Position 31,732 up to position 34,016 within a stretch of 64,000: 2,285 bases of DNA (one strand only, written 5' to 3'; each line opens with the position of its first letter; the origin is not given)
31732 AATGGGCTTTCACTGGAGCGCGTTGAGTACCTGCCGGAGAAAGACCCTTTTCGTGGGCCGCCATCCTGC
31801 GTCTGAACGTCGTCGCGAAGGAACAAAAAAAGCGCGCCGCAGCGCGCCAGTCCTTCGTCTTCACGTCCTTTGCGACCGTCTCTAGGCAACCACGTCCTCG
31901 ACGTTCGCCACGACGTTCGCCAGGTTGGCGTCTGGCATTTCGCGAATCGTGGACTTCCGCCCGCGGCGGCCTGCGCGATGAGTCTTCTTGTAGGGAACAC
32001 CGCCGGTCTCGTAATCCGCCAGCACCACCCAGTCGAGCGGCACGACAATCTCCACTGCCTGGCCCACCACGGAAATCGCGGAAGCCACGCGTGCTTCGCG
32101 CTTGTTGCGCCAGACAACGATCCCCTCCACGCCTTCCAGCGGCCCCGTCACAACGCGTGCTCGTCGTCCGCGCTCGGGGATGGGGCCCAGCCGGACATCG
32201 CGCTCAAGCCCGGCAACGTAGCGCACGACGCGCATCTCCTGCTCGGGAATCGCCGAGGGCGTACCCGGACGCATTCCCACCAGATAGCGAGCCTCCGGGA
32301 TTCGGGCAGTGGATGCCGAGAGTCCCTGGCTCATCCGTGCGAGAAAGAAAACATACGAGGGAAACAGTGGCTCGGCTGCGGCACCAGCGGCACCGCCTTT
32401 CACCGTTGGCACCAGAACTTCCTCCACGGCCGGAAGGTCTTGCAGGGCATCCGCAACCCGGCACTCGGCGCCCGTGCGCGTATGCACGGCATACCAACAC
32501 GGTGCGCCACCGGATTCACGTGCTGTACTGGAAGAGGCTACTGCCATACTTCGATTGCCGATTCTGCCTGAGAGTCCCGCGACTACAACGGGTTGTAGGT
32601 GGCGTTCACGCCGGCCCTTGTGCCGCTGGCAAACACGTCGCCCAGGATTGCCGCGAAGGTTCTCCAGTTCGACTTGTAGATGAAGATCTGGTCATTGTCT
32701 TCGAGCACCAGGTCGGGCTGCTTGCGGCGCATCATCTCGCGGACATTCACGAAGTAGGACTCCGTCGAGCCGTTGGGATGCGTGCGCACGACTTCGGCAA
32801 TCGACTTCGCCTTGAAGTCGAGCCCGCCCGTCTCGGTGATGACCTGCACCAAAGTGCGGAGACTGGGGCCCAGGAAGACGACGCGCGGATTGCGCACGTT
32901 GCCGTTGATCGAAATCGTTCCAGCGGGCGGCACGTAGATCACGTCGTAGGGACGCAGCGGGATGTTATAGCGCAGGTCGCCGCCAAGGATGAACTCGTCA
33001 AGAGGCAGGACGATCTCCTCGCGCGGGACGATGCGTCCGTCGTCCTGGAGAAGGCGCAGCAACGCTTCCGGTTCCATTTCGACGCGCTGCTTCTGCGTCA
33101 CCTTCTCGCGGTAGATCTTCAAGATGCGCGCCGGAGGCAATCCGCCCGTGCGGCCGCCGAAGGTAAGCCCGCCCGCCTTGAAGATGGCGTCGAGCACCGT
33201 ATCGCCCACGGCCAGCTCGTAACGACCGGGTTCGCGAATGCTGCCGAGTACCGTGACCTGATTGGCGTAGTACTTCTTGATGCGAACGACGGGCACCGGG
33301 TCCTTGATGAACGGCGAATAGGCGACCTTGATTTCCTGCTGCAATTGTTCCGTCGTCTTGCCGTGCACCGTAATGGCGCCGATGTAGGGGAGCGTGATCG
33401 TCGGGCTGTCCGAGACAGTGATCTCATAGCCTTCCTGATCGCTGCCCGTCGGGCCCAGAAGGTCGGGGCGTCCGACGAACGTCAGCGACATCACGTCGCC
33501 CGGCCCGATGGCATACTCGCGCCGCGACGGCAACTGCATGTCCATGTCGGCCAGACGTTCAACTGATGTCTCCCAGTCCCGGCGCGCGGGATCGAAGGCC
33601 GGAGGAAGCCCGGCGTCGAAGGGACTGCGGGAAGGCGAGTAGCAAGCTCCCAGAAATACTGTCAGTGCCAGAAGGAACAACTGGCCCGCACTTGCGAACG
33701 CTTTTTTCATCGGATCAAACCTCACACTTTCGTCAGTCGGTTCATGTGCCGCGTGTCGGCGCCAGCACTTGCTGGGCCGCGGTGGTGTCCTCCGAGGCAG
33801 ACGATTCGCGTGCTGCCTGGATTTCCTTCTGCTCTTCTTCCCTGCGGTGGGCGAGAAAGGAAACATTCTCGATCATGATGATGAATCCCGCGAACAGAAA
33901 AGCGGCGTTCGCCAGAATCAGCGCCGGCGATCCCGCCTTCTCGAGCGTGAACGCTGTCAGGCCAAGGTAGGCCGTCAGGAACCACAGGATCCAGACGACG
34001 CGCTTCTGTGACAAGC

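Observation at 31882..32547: Specialised NusG paralog located at the distal end of the export operon, not the 5' end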

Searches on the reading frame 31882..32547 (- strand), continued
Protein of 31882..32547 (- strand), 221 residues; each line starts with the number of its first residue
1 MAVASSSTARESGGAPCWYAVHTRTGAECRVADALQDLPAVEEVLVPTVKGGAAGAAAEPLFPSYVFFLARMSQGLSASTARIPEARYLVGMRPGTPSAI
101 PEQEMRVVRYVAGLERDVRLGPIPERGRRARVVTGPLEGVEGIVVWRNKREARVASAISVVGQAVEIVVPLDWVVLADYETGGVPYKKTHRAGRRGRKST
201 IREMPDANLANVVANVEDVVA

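Call 80: search_protein_families(library=ncbifam, alignment_id=A8, max_evalue=0.001)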
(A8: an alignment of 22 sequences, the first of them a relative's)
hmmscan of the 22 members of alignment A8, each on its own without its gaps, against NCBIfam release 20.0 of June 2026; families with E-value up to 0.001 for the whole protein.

A. member 1, P0001 (221 aa): 4 families
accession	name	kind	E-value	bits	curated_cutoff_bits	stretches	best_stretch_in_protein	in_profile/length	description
NF033641.1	antiterm_LoaP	exception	8.3e-19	68.3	125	1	18-172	1-162/166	antiterminator LoaP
NF033644.1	antiterm_UpxY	subfamily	1.4e-13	51.1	100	1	18-170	1-160/164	UpxY family transcription antiterminator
TIGR00922.1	nusG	equivalog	7.5e-08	32.4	135.7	1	18-168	1-163/172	transcription termination/antitermination protein NusG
TIGR01955.1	RfaH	equivalog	4.4e-06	26.8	144.5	1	18-172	1-156/159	transcription/translation regulatory transformer protein RfaH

B. families by the number of members that match (of 22 scanned): 6 families
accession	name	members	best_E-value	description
NF033641.1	antiterm_LoaP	22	8.3e-19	antiterminator LoaP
NF033644.1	antiterm_UpxY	22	2.6e-16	UpxY family transcription antiterminator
TIGR01955.1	RfaH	18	3.7e-12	transcription/translation regulatory transformer protein RfaH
TIGR00922.1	nusG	17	7.1e-16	transcription termination/antitermination protein NusG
TIGR01956.2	NusG_myco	6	4.9e-10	transcription termination/antitermination protein NusG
NF006534.0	PRK09014.1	6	1.1e-05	transcription/translation regulatory transformer protein RfaH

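Call 81: list_cluster_members(proteins=[P0023, P0024, P0025, P0026, P0027, P0028, P0029, P0030, P0032, P0036])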
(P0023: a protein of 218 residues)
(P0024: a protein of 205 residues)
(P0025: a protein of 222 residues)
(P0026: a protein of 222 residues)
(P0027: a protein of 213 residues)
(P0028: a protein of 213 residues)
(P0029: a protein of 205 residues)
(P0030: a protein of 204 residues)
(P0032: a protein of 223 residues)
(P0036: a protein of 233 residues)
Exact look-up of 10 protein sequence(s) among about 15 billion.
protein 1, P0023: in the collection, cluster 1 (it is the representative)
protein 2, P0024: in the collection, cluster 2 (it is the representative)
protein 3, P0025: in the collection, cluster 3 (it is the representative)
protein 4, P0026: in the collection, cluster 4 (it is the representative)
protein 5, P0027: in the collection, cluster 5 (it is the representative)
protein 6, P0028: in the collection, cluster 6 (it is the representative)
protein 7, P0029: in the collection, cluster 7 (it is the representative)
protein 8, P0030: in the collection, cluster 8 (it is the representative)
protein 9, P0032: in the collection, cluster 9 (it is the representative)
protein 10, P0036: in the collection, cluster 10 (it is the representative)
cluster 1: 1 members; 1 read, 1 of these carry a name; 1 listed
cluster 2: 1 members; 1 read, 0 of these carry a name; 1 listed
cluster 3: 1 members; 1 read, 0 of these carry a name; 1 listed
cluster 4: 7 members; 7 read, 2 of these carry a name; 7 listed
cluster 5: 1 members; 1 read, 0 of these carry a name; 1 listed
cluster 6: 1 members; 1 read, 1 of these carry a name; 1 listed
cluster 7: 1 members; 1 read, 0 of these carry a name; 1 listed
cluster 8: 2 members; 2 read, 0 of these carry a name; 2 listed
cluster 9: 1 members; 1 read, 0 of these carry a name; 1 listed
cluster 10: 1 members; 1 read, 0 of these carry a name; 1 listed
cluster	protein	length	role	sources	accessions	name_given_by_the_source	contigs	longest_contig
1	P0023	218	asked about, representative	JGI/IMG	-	transcription antitermination factor NusG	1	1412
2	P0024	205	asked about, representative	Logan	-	-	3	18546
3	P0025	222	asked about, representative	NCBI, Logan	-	-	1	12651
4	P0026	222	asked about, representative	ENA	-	-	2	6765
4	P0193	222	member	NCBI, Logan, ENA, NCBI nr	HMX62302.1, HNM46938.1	MAG TPA: transcription termination/antitermination NusG family protein [Candidatus ... | transcription termination/antitermination NusG family protein [Candidatus Sumerlaeota ...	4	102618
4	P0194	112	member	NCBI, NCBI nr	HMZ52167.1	MAG TPA: hypothetical protein PK988_07865, partial [Candidatus Sumerlaeota bacterium] | hypothetical protein [Candidatus Sumerlaeota bacterium]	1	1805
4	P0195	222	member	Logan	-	-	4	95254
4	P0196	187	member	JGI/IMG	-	-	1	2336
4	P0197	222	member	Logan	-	-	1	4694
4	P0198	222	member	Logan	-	-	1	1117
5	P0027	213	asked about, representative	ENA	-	-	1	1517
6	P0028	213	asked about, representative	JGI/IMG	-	transcription antitermination factor NusG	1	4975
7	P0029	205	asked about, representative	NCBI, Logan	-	-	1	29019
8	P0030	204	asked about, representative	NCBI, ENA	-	-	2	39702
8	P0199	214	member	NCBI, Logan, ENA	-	-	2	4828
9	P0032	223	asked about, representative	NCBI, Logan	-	-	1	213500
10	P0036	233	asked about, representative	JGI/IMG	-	-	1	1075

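Call 82: find_encoding_contigs(protein=P0193, flank=10000, max_places=1)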
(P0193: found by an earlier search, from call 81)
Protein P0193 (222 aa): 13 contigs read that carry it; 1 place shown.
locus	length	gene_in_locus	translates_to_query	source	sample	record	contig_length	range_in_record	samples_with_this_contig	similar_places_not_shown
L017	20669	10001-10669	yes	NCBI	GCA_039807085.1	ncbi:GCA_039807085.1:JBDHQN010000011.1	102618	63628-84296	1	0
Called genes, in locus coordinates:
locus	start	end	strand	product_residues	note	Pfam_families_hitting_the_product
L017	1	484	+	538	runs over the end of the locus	PF00171:Aldedh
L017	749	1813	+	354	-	-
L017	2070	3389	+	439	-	PF13439:Glyco_transf_4, PF13579:Glyco_trans_4_4, PF00534:Glycos_transf_1, PF13692:Glyco_trans_1_4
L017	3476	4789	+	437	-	-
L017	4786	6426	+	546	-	PF04932:Wzy_C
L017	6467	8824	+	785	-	-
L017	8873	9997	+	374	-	PF02563:Poly_export, PF10531:SLBB (faint), PF22461:SLBB_2 (faint)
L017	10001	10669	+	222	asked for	PF02357:NusG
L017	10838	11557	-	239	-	PF13489:Methyltransf_23, PF07021:MetW (weak), PF08241:Methyltransf_11, PF08242:Methyltransf_12, PF13649:Methyltransf_25, PF13847:Methyltransf_31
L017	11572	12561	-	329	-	PF04321:RmlD_sub_bind, PF01370:Epimerase, PF02719:Polysacc_synt_2 (faint), PF16363:GDP_Man_Dehyd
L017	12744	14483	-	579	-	PF02543:Carbam_trans_N, PF16861:Carbam_trans_C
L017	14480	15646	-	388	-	PF13439:Glyco_transf_4, PF13579:Glyco_trans_4_4, PF20706:GT4-conflict, PF00534:Glycos_transf_1, PF13692:Glyco_trans_1_4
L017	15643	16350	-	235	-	PF13439:Glyco_transf_4 (weak), PF13579:Glyco_trans_4_4 (weak)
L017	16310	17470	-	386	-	PF13579:Glyco_trans_4_4 (weak), PF00534:Glycos_transf_1, PF20706:GT4-conflict, PF13692:Glyco_trans_1_4, PF13524:Glyco_trans_1_2 (faint)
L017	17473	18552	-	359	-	PF00534:Glycos_transf_1, PF13692:Glyco_trans_1_4, PF20706:GT4-conflict (weak)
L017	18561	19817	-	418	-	PF00534:Glycos_transf_1, PF13692:Glyco_trans_1_4, PF20706:GT4-conflict, PF13524:Glyco_trans_1_2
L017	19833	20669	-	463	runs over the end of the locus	-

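Call 83: find_encoding_contigs(protein=P0029, flank=10000, max_places=1)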
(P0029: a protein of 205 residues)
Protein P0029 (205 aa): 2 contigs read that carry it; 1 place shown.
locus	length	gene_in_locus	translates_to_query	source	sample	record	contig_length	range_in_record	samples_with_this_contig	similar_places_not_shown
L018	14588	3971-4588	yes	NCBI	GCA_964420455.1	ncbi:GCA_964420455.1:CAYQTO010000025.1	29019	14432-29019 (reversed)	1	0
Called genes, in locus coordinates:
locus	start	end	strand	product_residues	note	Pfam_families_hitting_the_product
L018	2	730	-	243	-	?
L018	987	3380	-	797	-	-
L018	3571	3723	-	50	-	-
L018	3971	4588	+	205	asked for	PF02357:NusG (weak)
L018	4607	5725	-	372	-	PF02350:Epimerase_2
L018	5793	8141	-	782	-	PF13439:Glyco_transf_4, PF13524:Glyco_trans_1_2 (faint), PF13579:Glyco_trans_4_4, PF00534:Glycos_transf_1, PF13692:Glyco_trans_1_4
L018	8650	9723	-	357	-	-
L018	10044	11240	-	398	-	-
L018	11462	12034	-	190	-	-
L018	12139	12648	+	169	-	-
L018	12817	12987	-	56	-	-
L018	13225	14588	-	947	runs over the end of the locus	-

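Call 104: predict_structure(alignment_id=A10)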
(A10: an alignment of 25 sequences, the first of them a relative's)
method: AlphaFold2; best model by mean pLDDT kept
length: 221 residues; sequences in the alignment: 25
mean_pLDDT: 84.7   pTM: 0.74
mean pLDDT of the five models: 84.7, 83.5, 83.1, 82.2, 81.8
residues with pLDDT >= 90: 144; 70-90: 28; 50-70: 24; < 50: 25
segments of 3 or more residues with pLDDT < 50: 1-3, 202-206, 211-221
pLDDT, mean of each block of 10 residues (from residue 1): 51 85 97 98 96 81 97 96 98 94 97 93 89 97 96 96 96 91 69 56 49 46 40
secondary structure, 60 per line:
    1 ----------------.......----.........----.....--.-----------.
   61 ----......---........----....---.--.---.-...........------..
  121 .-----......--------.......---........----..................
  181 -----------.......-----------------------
elements in order: E17-23 H28-36 E41-45 E65-70 H74-81 E86-89 H102-112 E119-121 E127-132 E141-147 E151-158 E163-170 E174-180 H192-198

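Call 106: fold_search(model_id=the predicted structure, library=pdb)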
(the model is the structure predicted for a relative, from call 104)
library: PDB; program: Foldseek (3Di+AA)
matches with E <= 10: 1363; with E <= 0.001: 70
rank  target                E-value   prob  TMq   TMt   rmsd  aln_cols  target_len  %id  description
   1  9a56_B                1.5e-10  1.00  0.39  0.48  14.9       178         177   19  Integrative model of RPOB-NUSG by crosslinking MS and deep learning (released 2024-09-18)
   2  2lq8_MODEL_1_A        1.7e-10  1.00  0.47  0.57   7.6       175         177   23  Domain interaction in Thermotoga maritima NusG (released 2013-01-23)
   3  6tqn_G                2.5e-09  1.00  0.39  0.47  14.4       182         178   24  rrn anti-termination complex without S4 (released 2020-08-05)
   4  6gov_G                3.3e-09  1.00  0.40  0.51  16.5       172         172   24  Structure of THE RNA POLYMERASE LAMBDA-BASED ANTITERMINATION COMPLEX (released 2019-02-13)
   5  6x7f_AB               4.7e-09  1.00  0.40  0.49  13.3       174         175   24  Cryo-EM structure of an Escherichia coli coupled transcription-translation complex B2 (TTC-B2) containing an mRNA wit (released 2020-09-02)
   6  6x7k_AB               5.0e-09  1.00  0.37  0.50  14.5       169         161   23  Cryo-EM structure of an Escherichia coli coupled transcription-translation complex B3 (TTC-B3) containing an mRNA wit (released 2020-09-02)
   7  1m1g_A                6.6e-09  1.00  0.38  0.35  13.1       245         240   18  Crystal Structure of Aquifex aeolicus N-utilization substance G (NusG), Space Group P2(1) (released 2003-02-04)
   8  1m1g_D                1.3e-08  1.00  0.37  0.34  14.2       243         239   17  Crystal Structure of Aquifex aeolicus N-utilization substance G (NusG), Space Group P2(1) (released 2003-02-04)
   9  1npp_B                1.3e-08  1.00  0.36  0.33  14.2       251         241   18  CRYSTAL STRUCTURE OF AQUIFEX AEOLICUS NUSG IN P2(1) (released 2003-03-11)
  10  1m1g_B                2.0e-08  1.00  0.38  0.35  14.2       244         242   19  Crystal Structure of Aquifex aeolicus N-utilization substance G (NusG), Space Group P2(1) (released 2003-02-04)
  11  1m1g_C                2.7e-08  1.00  0.37  0.34  13.0       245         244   18  Crystal Structure of Aquifex aeolicus N-utilization substance G (NusG), Space Group P2(1) (released 2003-02-04)
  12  6ztj_CF               3.0e-08  1.00  0.37  0.49  14.7       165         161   24  E. coli 70S-RNAP expressome complex in NusG-coupled state (38 nt intervening mRNA) (released 2020-09-16)
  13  6x6t_AB               3.6e-08  1.00  0.36  0.47  15.0       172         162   23  Cryo-EM structure of an Escherichia coli coupled transcription-translation complex B1 (TTC-B1) containing an mRNA wit (released 2020-09-02)
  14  9guw_Z                4.8e-08  1.00  0.39  0.55  15.2       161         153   23  30S-TEC (TEC in expressome position) Inactive state 2 (released 2024-11-20)
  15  1npp_C                7.3e-08  1.00  0.38  0.36  12.2       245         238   18  CRYSTAL STRUCTURE OF AQUIFEX AEOLICUS NUSG IN P2(1) (released 2003-03-11)
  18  8f5g_C                1.7e-07  1.00  0.43  0.53   7.7       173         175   24  NusG-RNA complex (released 2023-11-22)
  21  8f5g_A                6.0e-07  1.00  0.40  0.50   7.9       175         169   23  NusG-RNA complex (released 2023-11-22)
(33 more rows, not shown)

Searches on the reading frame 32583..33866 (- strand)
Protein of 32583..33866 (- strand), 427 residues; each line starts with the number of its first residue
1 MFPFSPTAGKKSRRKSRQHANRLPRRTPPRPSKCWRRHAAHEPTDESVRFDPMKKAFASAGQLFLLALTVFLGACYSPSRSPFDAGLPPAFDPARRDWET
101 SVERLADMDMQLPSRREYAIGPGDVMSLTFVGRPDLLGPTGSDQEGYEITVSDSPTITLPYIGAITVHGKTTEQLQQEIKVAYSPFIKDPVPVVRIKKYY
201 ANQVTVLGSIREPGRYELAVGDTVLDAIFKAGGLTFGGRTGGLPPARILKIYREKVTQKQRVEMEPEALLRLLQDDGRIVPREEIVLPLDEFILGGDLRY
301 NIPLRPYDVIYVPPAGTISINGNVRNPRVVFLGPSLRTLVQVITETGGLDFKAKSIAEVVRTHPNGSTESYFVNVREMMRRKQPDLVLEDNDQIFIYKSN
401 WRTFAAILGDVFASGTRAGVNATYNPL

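Call 5: search_protein_families(library=pfam, proteins=[window:32583-33866:-], max_evalue=0.01)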
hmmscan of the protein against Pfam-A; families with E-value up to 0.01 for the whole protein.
window:32583-33866:- (427 aa): 3 families
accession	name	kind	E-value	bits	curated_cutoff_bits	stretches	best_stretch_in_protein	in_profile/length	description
PF02563.21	Poly_export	-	1.6e-17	63.9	28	1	114-196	3-76/77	Polysaccharide biosynthesis/export protein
PF22461.2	SLBB_2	-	2.7e-11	43.9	27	1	203-312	2-79/79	SLBB domain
PF10531.15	SLBB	-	1.4e-08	34.9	27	1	204-241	2-39/55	SLBB domain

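Call 6: search_protein_families(library=ncbifam, proteins=[window:32583-33866:-], max_evalue=0.01)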
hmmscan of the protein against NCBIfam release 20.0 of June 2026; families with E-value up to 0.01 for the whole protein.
window:32583-33866:- (427 aa): 5 families
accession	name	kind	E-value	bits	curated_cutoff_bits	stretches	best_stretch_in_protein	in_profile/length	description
NF011658.0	PRK15078.1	subfamily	3.8e-23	81.8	333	2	109-235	77-205/380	polysaccharide export protein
TIGR03027.2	pepcterm_export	equivalog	1.3e-22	80.3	180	2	117-236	2-116/169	XrtA/PEP-CTERM system exopolysaccharide export protein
TIGR03028.1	EpsE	equivalog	2e-20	73.1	262.65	1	117-238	1-115/239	polysaccharide export protein EpsE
NF041843.1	EpsY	equivalog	3.8e-11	42.6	320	1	117-240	52-166/211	exopolysaccharide export protein EpsY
NF011722.0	PRK15175.1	equivalog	5.5e-07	28.7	456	1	143-219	98-174/355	Vi polysaccharide ABC transporter protein VexA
